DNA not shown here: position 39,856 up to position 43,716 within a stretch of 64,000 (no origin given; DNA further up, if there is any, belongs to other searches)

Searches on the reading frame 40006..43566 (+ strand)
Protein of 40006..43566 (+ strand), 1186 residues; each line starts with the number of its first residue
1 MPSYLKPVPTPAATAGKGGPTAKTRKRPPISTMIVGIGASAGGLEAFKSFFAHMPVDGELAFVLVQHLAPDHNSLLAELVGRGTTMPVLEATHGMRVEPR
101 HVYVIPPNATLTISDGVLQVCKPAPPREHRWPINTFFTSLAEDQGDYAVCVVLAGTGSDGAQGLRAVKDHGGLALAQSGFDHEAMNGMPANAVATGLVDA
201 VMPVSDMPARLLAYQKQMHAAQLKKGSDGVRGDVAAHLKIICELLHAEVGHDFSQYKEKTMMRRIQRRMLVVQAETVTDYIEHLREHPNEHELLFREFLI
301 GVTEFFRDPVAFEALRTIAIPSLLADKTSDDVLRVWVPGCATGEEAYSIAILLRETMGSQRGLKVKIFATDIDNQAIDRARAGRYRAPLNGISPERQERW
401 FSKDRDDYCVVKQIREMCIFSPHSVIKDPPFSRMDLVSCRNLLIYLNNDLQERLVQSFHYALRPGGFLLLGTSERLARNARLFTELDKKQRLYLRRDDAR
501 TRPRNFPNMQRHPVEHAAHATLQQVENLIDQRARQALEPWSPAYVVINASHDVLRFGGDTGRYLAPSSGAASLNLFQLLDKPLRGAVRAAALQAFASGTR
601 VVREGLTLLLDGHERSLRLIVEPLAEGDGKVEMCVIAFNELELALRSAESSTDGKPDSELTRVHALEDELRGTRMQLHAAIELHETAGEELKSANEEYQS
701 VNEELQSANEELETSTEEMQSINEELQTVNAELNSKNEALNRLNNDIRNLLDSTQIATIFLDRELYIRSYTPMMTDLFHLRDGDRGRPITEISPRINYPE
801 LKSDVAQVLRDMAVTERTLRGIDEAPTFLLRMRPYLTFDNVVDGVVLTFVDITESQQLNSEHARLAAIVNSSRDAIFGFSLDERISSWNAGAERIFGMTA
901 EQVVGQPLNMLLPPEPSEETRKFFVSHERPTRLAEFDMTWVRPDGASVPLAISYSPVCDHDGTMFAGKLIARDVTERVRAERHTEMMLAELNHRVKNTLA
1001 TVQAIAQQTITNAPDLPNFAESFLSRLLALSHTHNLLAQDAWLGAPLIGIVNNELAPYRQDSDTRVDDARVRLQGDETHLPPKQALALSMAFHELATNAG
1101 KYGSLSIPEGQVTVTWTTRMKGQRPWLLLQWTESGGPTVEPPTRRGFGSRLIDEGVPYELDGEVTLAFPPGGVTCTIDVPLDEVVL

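Call 60: search_protein_families(library=pfam, proteins=[window:40006-43566:+], max_evalue=0.00001)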
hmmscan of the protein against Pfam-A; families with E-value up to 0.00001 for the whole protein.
window:40006-43566:+ (1186 aa): 8 families
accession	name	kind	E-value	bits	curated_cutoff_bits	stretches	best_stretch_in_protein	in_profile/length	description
PF01339.22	CheB_methylest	-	1e-50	172.3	24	1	35-211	1-174/174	CheB methylesterase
PF01739.24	CheR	-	5.8e-50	169.9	27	1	302-488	2-191/195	CheR methyltransferase, SAM binding domain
PF13596.12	PAS_10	-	2.1e-25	89.9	22.1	1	748-853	2-106/106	PAS domain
PF07536.20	HWE_HK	-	1.5e-24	87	22.8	1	990-1066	1-77/83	HWE histidine kinase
PF08448.16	PAS_4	-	1.3e-21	77.3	23.1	2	869-979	1-110/110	PAS fold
PF00989.32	PAS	-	1.2e-16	61.1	22.6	1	864-965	2-106/113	PAS fold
PF03705.20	CheR_N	-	1.1e-15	57.4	27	1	238-288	3-53/53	CheR methyltransferase, all-alpha domain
PF13426.13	PAS_9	-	1.3e-15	57.9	27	1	875-976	3-103/103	PAS domain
